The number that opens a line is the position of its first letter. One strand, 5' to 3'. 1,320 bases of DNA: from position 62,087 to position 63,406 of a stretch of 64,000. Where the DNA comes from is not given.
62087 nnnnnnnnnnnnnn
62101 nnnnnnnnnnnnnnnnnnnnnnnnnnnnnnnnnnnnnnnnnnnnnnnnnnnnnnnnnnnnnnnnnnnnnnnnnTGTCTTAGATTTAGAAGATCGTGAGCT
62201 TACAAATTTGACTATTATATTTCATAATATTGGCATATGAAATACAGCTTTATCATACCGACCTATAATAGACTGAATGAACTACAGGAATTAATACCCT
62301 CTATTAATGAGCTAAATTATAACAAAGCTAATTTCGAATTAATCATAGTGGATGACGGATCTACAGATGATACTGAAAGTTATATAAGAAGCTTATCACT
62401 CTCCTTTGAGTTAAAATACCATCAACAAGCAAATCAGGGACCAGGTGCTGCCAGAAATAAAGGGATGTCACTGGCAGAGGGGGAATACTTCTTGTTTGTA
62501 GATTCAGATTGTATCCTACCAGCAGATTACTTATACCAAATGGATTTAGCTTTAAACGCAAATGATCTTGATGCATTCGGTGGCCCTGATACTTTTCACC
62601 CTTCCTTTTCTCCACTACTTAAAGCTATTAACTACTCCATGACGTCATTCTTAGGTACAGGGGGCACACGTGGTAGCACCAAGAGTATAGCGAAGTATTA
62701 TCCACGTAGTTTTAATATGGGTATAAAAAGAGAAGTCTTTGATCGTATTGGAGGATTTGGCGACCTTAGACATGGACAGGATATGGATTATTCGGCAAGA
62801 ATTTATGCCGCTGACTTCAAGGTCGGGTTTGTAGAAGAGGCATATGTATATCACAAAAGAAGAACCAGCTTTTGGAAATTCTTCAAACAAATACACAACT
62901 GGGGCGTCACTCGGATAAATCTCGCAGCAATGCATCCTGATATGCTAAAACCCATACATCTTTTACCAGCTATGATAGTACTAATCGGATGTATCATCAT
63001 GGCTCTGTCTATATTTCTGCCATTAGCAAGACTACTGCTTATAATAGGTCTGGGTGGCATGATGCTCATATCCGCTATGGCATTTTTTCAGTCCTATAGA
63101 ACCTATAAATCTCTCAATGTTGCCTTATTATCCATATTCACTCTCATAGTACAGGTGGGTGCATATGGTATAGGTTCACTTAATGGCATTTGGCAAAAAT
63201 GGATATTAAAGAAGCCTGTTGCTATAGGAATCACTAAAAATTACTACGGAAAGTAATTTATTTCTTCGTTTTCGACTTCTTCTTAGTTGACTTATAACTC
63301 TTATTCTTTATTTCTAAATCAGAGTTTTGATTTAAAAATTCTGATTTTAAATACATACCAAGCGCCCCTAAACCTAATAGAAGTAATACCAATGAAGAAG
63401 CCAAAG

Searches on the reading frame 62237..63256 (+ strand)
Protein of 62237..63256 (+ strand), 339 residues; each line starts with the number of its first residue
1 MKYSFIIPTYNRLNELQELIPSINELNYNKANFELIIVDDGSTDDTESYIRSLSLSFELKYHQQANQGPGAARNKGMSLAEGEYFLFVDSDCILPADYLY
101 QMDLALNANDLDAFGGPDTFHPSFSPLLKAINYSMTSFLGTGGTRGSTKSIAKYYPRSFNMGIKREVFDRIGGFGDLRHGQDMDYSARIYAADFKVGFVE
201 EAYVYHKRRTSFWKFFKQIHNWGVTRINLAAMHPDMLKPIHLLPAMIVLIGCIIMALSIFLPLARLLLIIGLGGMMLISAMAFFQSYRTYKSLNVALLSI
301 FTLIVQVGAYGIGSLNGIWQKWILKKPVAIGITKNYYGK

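Call 7: search_protein_families(library=pfam, proteins=[window:62237-63256:+])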
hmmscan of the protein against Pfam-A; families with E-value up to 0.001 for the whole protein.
window:62237-63256:+ (339 aa): 5 families
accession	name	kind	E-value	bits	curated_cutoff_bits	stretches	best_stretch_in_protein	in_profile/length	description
PF00535.33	Glycos_transf_2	-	2.5e-27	96.3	23.3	1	4-170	1-166/168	Glycosyl transferase family 2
PF10111.15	Glyco_tranf_2_2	-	6.6e-17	62.3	27.3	1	4-102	1-102/276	Glycosyltransferase like family 2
PF13641.12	Glyco_tranf_2_3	-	4.7e-13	50.1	27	1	3-223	3-228/230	Glycosyltransferase like family 2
PF13632.12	Glyco_trans_2_3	-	7.1e-08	32.9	27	1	85-277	2-197/198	Glycosyl transferase family group 2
PF13506.12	Glyco_transf_21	-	0.00018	21.5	21.7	0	161-222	107-172/174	Glycosyl transferase family 21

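Call 10: find_encoding_contigs(protein=window:62237-63256:+, flank=10000, max_places=4)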
Protein window:62237-63256:+ (339 aa): no gene with exactly this product is on record in the collection.

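Call 34: find_homologous_proteins(query=window:62237-63256:+, max_evalue=1e-20)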
Query window:62237-63256:+ (339 aa): 6940 proteins with E <= 1e-20 among 8000 candidates; the best 120 are listed.
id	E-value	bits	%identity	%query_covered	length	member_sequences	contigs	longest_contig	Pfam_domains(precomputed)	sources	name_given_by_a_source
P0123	8.0e-227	770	100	100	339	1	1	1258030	PF13632.13,PF10111.15,PF13506.14,PF13641.13,PF00535.33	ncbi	-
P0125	1.1e-167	576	72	100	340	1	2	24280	PF13632.13,PF10111.15,PF13641.13,PF00535.33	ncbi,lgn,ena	-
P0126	9.3e-162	556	70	100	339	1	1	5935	PF13632.13,PF10111.15,PF13506.14,PF13641.13,PF00535.33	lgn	-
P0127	7.7e-160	550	70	100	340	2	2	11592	PF13632.13,PF10111.15,PF13506.14,PF13641.13,PF00535.33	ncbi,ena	-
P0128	9.9e-152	523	67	99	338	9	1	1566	PF13632.13,PF10111.15,PF13506.14,PF13641.13,PF00535.33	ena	-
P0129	1.5e-151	523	68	99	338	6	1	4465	PF13632.13,PF10111.15,PF13506.14,PF13641.13,PF00535.33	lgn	-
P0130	5.0e-151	521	66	99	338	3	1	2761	PF13632.13,PF10111.15,PF13506.14,PF13641.13,PF00535.33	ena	-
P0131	6.6e-149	514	65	99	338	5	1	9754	PF13632.13,PF10111.15,PF13506.14,PF13641.13,PF00535.33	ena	-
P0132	1.8e-148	513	66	99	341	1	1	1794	PF13632.13,PF10111.15,PF13506.14,PF13641.13,PF00535.33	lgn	-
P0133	3.3e-146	505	66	99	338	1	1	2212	PF13632.13,PF10111.15,PF13506.14,PF13641.13,PF00535.33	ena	-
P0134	7.5e-146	504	66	99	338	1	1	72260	PF13632.13,PF10111.15,PF13506.14,PF13641.13,PF00535.33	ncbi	-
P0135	9.1e-145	500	63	99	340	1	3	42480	PF13632.13,PF10111.15,PF13506.14,PF13641.13,PF00535.33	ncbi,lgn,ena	ncbi:MAG: glycosyltransferase [Saprospiraceae bacterium]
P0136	1.0e-144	500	65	99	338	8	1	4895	PF13632.13,PF10111.15,PF13506.14,PF13641.13,PF00535.33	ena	-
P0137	2.8e-144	499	66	99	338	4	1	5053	PF13632.13,PF10111.15,PF13506.14,PF13641.13,PF00535.33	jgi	-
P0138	8.6e-144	497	65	99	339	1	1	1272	PF13632.13,PF10111.15,PF13506.14,PF13641.13,PF00535.33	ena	-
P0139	1.2e-139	484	63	99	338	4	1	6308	PF13632.13,PF10111.15,PF13506.14,PF13641.13,PF00535.33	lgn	-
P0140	1.3e-136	474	63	99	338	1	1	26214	PF13632.13,PF10111.15,PF13506.14,PF13641.13,PF00535.33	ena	-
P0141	2.2e-136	473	61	99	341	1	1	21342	PF13632.13,PF10111.15,PF13506.14,PF13641.13,PF00535.33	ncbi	-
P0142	1.1e-134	467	60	99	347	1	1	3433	PF13632.13,PF10111.15,PF13506.14,PF13641.13,PF00535.33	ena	-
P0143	1.4e-134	467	62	99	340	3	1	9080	PF13632.13,PF10111.15,PF13506.14,PF13641.13,PF00535.33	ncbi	-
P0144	9.1e-134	464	62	100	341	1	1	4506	PF13632.13,PF10111.15,PF13506.14,PF13641.13,PF00535.33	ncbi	-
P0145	1.1e-133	464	60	99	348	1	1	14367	PF13632.13,PF10111.15,PF13641.13,PF00535.33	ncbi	-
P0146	2.5e-133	463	62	99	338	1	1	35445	PF13632.13,PF10111.15,PF13506.14,PF13641.13,PF00535.33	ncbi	-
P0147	9.7e-133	461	61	99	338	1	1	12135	PF13632.13,PF10111.15,PF13506.14,PF13641.13,PF00535.33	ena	-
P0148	4.3e-132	459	62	99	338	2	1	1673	PF13632.13,PF10111.15,PF13506.14,PF13641.13,PF00535.33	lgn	-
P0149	4.4e-132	459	61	99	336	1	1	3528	PF13632.13,PF10111.15,PF13506.14,PF13641.13,PF00535.33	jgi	-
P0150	8.1e-132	458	60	99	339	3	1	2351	PF13632.13,PF10111.15,PF13506.14,PF13641.13,PF00535.33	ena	-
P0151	1.6e-131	457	60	99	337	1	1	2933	PF13632.13,PF10111.15,PF13506.14,PF13641.13,PF00535.33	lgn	-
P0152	2.8e-131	456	61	99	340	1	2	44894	PF13632.13,PF10111.15,PF13506.14,PF13641.13,PF00535.33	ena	-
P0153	8.6e-131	454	60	99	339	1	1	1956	PF13632.13,PF10111.15,PF13506.14,PF13641.13,PF00535.33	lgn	-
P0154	1.7e-130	454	59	99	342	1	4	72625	PF13632.13,PF10111.15,PF13506.14,PF13641.13,PF00535.33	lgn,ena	-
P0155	4.0e-130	452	60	99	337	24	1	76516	PF13632.13,PF10111.15,PF13506.14,PF13641.13,PF00535.33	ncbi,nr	ncbi:MAG: glycosyltransferase [Haliscomenobacter sp.]|nr:glycosyltransferase [Haliscomenobacter sp.]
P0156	2.3e-129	450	58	99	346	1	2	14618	PF13632.13,PF10111.15,PF13506.14,PF13641.13,PF00535.33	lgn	-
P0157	2.5e-129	450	59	100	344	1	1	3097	PF13632.13,PF10111.15,PF13641.13,PF00535.33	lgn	-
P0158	2.7e-129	450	61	99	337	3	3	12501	PF13632.13,PF10111.15,PF13506.14,PF13641.13,PF00535.33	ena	-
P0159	2.7e-129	450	58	99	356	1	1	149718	PF13632.13,PF10111.15,PF13506.14,PF13641.13,PF00535.33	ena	-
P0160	3.0e-129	449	61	99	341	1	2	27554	PF13632.13,PF10111.15,PF13506.14,PF13641.13,PF00535.33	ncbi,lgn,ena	-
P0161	4.7e-129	449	61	99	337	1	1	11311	PF13632.13,PF10111.15,PF13506.14,PF13641.13,PF00535.33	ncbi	-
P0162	6.4e-129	448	60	99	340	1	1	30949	PF13632.13,PF10111.15,PF13506.14,PF13641.13,PF00535.33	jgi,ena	jgi:glycosyltransferase involved in cell wall biosynthesis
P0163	7.0e-129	448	59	99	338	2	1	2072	PF13632.13,PF10111.15,PF13506.14,PF13641.13,PF00535.33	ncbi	-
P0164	7.0e-129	448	59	99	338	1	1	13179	PF13632.13,PF10111.15,PF13641.13,PF00535.33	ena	-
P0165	7.7e-129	448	59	99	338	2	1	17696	PF13632.13,PF10111.15,PF13506.14,PF13641.13,PF00535.33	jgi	jgi:glycosyltransferase involved in cell wall biosynthesis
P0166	9.4e-129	448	61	99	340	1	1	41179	PF13632.13,PF10111.15,PF13506.14,PF13641.13,PF00535.33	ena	-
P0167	2.5e-128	446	59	100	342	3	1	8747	PF13632.13,PF10111.15,PF13506.14,PF13641.13,PF00535.33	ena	-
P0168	3.8e-128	446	58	99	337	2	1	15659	PF13632.13,PF10111.15,PF13506.14,PF13641.13,PF00535.33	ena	-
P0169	5.1e-128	445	59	99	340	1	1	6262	PF13632.13,PF10111.15,PF13506.14,PF13641.13,PF00535.33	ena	-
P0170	5.8e-128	445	60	99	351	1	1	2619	PF13632.13,PF10111.15,PF13506.14,PF13641.13,PF00535.33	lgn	-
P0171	1.0e-127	444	59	99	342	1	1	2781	PF13632.13,PF10111.15,PF13506.14,PF13641.13,PF00535.33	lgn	-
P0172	2.4e-127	443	61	99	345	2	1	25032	PF13632.13,PF10111.15,PF13506.14,PF13641.13,PF00535.33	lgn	-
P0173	4.2e-127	442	61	99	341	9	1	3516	PF13632.13,PF10111.15,PF13506.14,PF13641.13,PF00535.33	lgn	-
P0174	6.0e-127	442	57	99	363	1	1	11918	PF10111.15,PF13641.13,PF00535.33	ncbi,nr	ncbi:MAG: glycosyltransferase [Saprospiraceae bacterium]|nr:glycosyltransferase [Saprospiraceae bact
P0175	7.7e-127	441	59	99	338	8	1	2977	PF13632.13,PF10111.15,PF13506.14,PF13641.13,PF00535.33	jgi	-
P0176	8.6e-127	441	60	99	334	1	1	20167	PF13632.13,PF10111.15,PF13506.14,PF13641.13,PF00535.33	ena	-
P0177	1.5e-126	441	59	99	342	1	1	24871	PF13632.13,PF10111.15,PF13506.14,PF13641.13,PF00535.33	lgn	-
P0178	1.6e-126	440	58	99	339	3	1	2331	PF13632.13,PF10111.15,PF13506.14,PF13641.13,PF00535.33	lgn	-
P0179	2.1e-126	440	59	99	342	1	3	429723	PF13632.13,PF10111.15,PF13506.14,PF13641.13,PF00535.33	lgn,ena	-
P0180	2.6e-126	440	58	99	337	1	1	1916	PF13632.13,PF10111.15,PF13506.14,PF13641.13,PF00535.33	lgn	-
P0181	3.3e-126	439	57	99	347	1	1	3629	PF13632.13,PF10111.15,PF13506.14,PF13641.13,PF00535.33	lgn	-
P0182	4.0e-126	439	58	99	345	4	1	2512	PF13632.13,PF10111.15,PF13506.14,PF13641.13,PF00535.33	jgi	-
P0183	4.2e-126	439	59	99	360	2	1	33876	PF13632.13,PF10111.15,PF13506.14,PF13641.13,PF00535.33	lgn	-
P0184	4.3e-126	439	61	94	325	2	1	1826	PF13632.13,PF10111.15,PF13506.14,PF13641.13,PF00535.33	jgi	-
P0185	7.1e-126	438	57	99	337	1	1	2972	PF13632.13,PF10111.15,PF13506.14,PF13641.13,PF00535.33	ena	-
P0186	7.3e-126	438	60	99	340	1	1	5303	PF13632.13,PF10111.15,PF13506.14,PF13641.13,PF00535.33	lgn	-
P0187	8.6e-126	438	58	99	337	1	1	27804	PF13632.13,PF10111.15,PF13506.14,PF13641.13,PF00535.33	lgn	-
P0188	1.2e-125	438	57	99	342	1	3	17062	PF13632.13,PF10111.15,PF13506.14,PF13641.13,PF00535.33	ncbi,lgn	-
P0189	1.5e-125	437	59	99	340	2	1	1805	PF13632.13,PF10111.15,PF13506.14,PF13641.13,PF00535.33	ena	-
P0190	1.7e-125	437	58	99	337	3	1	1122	PF13632.13,PF10111.15,PF13506.14,PF13641.13,PF00535.33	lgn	-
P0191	2.4e-125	437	58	99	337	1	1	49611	PF13632.13,PF10111.15,PF13506.14,PF13641.13,PF00535.33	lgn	-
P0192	2.4e-125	437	60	100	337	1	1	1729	PF13632.13,PF10111.15,PF13506.14,PF13641.13,PF00535.33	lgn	-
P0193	2.6e-125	436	59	99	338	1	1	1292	PF13632.13,PF10111.15,PF13506.14,PF13641.13,PF00535.33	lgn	-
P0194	3.1e-125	436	58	99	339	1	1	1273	PF13632.13,PF10111.15,PF13506.14,PF13641.13,PF00535.33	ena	-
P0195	3.1e-125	436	58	99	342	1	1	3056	PF13632.13,PF10111.15,PF13506.14,PF13641.13,PF00535.33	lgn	-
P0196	1.9e-124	434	58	99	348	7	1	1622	PF13632.13,PF10111.15,PF13506.14,PF13641.13,PF00535.33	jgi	jgi:glycosyltransferase involved in cell wall biosynthesis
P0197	3.5e-124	433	58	99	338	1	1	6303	PF13632.13,PF10111.15,PF13506.14,PF13641.13,PF00535.33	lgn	-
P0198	4.2e-124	432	56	99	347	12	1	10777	PF13632.13,PF10111.15,PF13506.14,PF13641.13,PF00535.33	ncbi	-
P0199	8.5e-124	431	57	99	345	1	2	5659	PF13632.13,PF10111.15,PF13506.14,PF13641.13,PF00535.33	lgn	-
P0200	9.2e-124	431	57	99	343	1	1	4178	PF13632.13,PF10111.15,PF13506.14,PF13641.13,PF00535.33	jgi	-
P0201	9.9e-124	431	57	99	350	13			PF13632.13,PF10111.15,PF13506.14,PF13641.13,PF00535.33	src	-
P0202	1.3e-123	431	56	99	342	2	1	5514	PF13632.13,PF10111.15,PF13506.14,PF13641.13,PF00535.33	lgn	-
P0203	1.3e-123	431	57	99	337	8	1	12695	PF13632.13,PF10111.15,PF13506.14,PF13641.13,PF00535.33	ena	-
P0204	1.4e-123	431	60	99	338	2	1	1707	PF10111.15,PF13506.14,PF13641.13,PF00535.33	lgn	-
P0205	1.9e-123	430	56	99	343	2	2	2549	PF13632.13,PF10111.15,PF13506.14,PF13641.13,PF00535.33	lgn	-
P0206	1.9e-123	430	56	99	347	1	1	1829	PF13632.13,PF10111.15,PF13506.14,PF13641.13,PF00535.33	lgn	-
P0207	4.5e-123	429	59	99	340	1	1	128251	PF13632.13,PF10111.15,PF13506.14,PF13641.13,PF00535.33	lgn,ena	-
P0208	4.7e-123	429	56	99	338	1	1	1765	PF13632.13,PF10111.15,PF13506.14,PF13641.13,PF00535.33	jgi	-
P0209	4.8e-123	429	57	99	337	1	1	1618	PF13632.13,PF10111.15,PF13506.14,PF13641.13,PF00535.33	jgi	-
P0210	5.5e-123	429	58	99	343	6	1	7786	PF13632.13,PF10111.15,PF13506.14,PF13641.13,PF00535.33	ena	-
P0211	8.0e-123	428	58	99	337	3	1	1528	PF13632.13,PF10111.15,PF13506.14,PF13641.13,PF00535.33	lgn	-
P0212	1.2e-122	428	58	100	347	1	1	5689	PF13632.13,PF10111.15,PF13506.14,PF13641.13,PF00535.33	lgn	-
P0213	1.2e-122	428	57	99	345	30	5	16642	PF13632.13,PF10111.15,PF13506.14,PF13641.13,PF00535.33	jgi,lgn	jgi:glycosyltransferase involved in cell wall biosynthesis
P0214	1.6e-122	427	57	99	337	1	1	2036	PF13632.13,PF10111.15,PF13506.14,PF13641.13,PF00535.33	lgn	-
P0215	2.0e-122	427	55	99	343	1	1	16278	PF13632.13,PF10111.15,PF13506.14,PF13641.13,PF00535.33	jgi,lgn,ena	-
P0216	2.5e-122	427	58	99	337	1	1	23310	PF13632.13,PF10111.15,PF13506.14,PF13641.13,PF00535.33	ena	-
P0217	2.6e-122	427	58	100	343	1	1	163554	PF13632.13,PF10111.15,PF13506.14,PF13641.13,PF00535.33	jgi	-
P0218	2.8e-122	427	56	99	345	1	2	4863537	PF13632.13,PF10111.15,PF13506.14,PF13641.13,PF00535.33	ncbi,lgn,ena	-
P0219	4.7e-122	426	57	100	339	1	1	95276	PF13632.13,PF10111.15,PF13506.14,PF13641.13,PF00535.33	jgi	-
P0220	6.0e-122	425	56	99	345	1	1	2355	PF13632.13,PF10111.15,PF13506.14,PF13641.13,PF00535.33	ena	-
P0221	9.4e-122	425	58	99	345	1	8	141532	PF13632.13,PF10111.15,PF13506.14,PF13641.13,PF00535.33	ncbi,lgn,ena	-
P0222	9.9e-122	425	55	99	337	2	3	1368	PF13632.13,PF10111.15,PF13506.14,PF13641.13,PF00535.33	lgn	-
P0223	1.7e-121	424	57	100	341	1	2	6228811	PF13632.13,PF10111.15,PF13506.14,PF13641.13,PF00535.33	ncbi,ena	-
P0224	1.9e-121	424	57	99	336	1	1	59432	PF13632.13,PF10111.15,PF13506.14,PF13641.13,PF00535.33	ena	-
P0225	1.9e-121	424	56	100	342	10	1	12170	PF13632.13,PF10111.15,PF13506.14,PF13641.13,PF00535.33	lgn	-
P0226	2.2e-121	424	57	99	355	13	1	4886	PF13632.13,PF10111.15,PF13506.14,PF13641.13,PF00535.33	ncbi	-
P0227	2.4e-121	423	56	100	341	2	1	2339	PF13632.13,PF10111.15,PF13641.13,PF00535.33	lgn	-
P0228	2.5e-121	423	58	99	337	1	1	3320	PF13632.13,PF10111.15,PF13506.14,PF13641.13,PF00535.33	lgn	-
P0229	2.6e-121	423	59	95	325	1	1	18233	PF13632.13,PF10111.15,PF13506.14,PF13641.13,PF00535.33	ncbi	-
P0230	3.0e-121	423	58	99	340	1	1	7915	PF13632.13,PF10111.15,PF13506.14,PF13641.13,PF00535.33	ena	-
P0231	3.2e-121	423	56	99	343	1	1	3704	PF13632.13,PF10111.15,PF13506.14,PF13641.13,PF00535.33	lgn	-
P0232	3.8e-121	423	56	99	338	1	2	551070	PF13632.13,PF10111.15,PF13506.14,PF13641.13,PF00535.33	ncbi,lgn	-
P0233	4.5e-121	423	56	99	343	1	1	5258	PF13632.13,PF10111.15,PF13506.14,PF13641.13,PF00535.33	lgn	-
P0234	5.7e-121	422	59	99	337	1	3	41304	PF13632.13,PF10111.15,PF13506.14,PF13641.13,PF00535.33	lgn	-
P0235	6.0e-121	422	59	100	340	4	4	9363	PF13632.13,PF10111.15,PF13506.14,PF13641.13,PF00535.33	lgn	-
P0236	6.7e-121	422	57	99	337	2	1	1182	PF13632.13,PF10111.15,PF13506.14,PF13641.13,PF00535.33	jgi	-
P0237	8.2e-121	422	56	99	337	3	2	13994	PF13632.13,PF10111.15,PF13506.14,PF13641.13,PF00535.33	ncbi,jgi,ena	-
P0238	8.5e-121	422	56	99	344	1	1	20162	PF13632.13,PF10111.15,PF13506.14,PF13641.13,PF00535.33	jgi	-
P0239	1.0e-120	421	56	99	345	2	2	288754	PF13632.13,PF10111.15,PF13506.14,PF13641.13,PF00535.33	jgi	jgi:glycosyltransferase involved in cell wall biosynthesis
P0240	1.2e-120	421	55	100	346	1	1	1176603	PF13632.13,PF10111.15,PF13506.14,PF13641.13,PF00535.33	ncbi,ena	-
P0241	1.5e-120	421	59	100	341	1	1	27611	PF13632.13,PF10111.15,PF13506.14,PF13641.13,PF00535.33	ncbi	-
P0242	1.5e-120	421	56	99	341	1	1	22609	PF13632.13,PF10111.15,PF13506.14,PF13641.13,PF00535.33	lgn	-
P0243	1.5e-120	421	55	99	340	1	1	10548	PF13632.13,PF10111.15,PF13506.14,PF13641.13,PF00535.33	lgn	-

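Call 35: search_solved_structures(query=window:62237-63256:+)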
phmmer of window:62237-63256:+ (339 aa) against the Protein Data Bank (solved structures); distinct sequences matched with E-value up to 0.001: 26.
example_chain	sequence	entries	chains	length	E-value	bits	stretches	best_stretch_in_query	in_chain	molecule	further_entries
5tze_C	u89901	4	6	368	4.7e-15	59.1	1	1-97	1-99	Glycosyl transferase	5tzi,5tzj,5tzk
5tz8_A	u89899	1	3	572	1e-14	58.1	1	1-97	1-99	Glycosyl transferase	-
2z87_A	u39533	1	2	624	2.3e-14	56.9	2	4-105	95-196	Chondroitin synthase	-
2z86_A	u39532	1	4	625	2.3e-14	56.9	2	4-105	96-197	Chondroitin synthase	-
5hea_A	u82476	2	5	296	4.2e-14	56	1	4-210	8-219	Putative glycosyltransferase (GalT1)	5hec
9jma_A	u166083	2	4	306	1.7e-11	47.4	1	3-99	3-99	GalNAc(5)-diNAcBac-PP-undecaprenol beta-1,3-glucosyltransferase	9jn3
8bz4_A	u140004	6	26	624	1.4e-10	44.5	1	2-118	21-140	Glycosyltransferase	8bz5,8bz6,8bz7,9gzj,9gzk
8bz8_A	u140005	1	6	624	1.4e-10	44.4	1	2-118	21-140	Glycosyltransferase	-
5mlz_A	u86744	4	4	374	4.3e-09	39.6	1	1-110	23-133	Dolichol monophosphate mannose synthase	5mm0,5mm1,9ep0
6p61_A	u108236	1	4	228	1.3e-08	38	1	4-109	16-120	Glycosyltransferase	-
6h1j_A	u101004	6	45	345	3.7e-08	36.5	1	2-97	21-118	Probable ss-1,3-N-acetylglucosaminyltransferase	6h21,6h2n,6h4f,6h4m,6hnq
6yv7_B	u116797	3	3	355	7.7e-08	35.4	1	4-98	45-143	Glycosyl transferase, family 2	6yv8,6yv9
6yv7_A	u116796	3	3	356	7.7e-08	35.4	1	4-98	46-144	Glycosyl transferase, family 2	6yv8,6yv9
3bcv_A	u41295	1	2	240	1.6e-07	34.4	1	2-101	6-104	Putative glycosyltransferase protein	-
8vh7_A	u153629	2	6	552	5.8e-06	29.3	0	11-95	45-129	Heparosan synthase B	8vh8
5ekp_C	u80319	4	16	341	0.00052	22.8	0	3-102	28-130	Uncharacterized glycosyltransferase sll0501 | Glycosyltransferase sll0501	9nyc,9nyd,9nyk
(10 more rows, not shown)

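Call 36: find_encoding_contigs(protein=P0125, flank=10000, max_places=1)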
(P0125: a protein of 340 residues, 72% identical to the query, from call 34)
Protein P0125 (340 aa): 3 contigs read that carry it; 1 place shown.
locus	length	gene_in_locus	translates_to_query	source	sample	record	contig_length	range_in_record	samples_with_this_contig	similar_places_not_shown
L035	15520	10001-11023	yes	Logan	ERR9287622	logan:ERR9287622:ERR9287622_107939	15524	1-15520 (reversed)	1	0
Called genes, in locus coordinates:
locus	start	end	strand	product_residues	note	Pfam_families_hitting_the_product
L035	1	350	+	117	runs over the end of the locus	?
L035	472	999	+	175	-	PF04955:HupE_UreJ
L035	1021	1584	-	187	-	PF18967:PycTM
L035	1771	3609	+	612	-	PF00005:ABC_tran, PF02463:SMC_N (weak)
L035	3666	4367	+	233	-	PF05050:Methyltransf_21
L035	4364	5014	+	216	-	-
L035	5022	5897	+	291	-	PF08241:Methyltransf_11, PF08242:Methyltransf_12 (weak), PF13649:Methyltransf_25, PF13847:Methyltransf_31 (weak)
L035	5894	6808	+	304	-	PF00535:Glycos_transf_2 (weak)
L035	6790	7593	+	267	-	PF05050:Methyltransf_21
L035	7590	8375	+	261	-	PF18922:DUF5672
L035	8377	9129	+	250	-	PF00535:Glycos_transf_2, PF10111:Glyco_tranf_2_2 (weak)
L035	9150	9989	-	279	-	PF05724:TPMT (weak), PF03848:TehB (weak), PF13489:Methyltransf_23, PF02353:CMAS, PF13847:Methyltransf_31, PF08241:Methyltransf_11, PF08242:Methyltransf_12, PF13649:Methyltransf_25, +2 more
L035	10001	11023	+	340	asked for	PF00535:Glycos_transf_2, PF10111:Glyco_tranf_2_2, PF13641:Glyco_tranf_2_3, PF13632:Glyco_trans_2_3 (faint)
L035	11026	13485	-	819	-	-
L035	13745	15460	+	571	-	PF00664:ABC_membrane, PF00005:ABC_tran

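Call 37: find_encoding_contigs(protein=P0134, flank=10000, max_places=1)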
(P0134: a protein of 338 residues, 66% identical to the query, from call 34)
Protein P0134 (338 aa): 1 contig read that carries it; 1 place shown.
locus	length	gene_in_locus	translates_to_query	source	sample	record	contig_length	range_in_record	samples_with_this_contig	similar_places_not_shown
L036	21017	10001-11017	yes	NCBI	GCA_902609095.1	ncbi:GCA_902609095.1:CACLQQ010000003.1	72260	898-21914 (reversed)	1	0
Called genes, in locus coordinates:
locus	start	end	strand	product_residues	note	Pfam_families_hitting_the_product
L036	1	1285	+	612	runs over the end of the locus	PF00005:ABC_tran, PF02463:SMC_N (weak), PF13304:AAA_21 (faint)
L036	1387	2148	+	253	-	PF05050:Methyltransf_21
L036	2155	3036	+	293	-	PF01501:Glyco_transf_8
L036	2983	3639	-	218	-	PF00132:Hexapep (weak), PF14602:Hexapep_2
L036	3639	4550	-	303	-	PF05050:Methyltransf_21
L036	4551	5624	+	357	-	PF14307:Glyco_tran_WbsX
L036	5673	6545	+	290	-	PF13489:Methyltransf_23 (weak), PF08241:Methyltransf_11, PF08242:Methyltransf_12, PF13649:Methyltransf_25, PF13847:Methyltransf_31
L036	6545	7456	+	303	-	-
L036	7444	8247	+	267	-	PF05050:Methyltransf_21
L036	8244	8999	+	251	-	PF18922:DUF5672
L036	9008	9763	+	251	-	PF00535:Glycos_transf_2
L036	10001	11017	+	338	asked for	PF00535:Glycos_transf_2, PF10111:Glyco_tranf_2_2, PF13641:Glyco_tranf_2_3, PF13506:Glyco_transf_21, PF13632:Glyco_trans_2_3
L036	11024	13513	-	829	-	PF09586:YfhO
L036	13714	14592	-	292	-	PF16881:LIAS_N, PF04055:Radical_SAM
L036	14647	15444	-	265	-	-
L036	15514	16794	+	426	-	PF23019:DUF7033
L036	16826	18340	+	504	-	PF00474:SSF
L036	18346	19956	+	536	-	PF01425:Amidase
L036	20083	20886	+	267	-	PF13580:SIS_2 (weak), PF22198:GKRP_SIS_2 (weak), PF22645:GKRP_SIS_N, PF01380:SIS, PF20741:GKRP-like_C (weak)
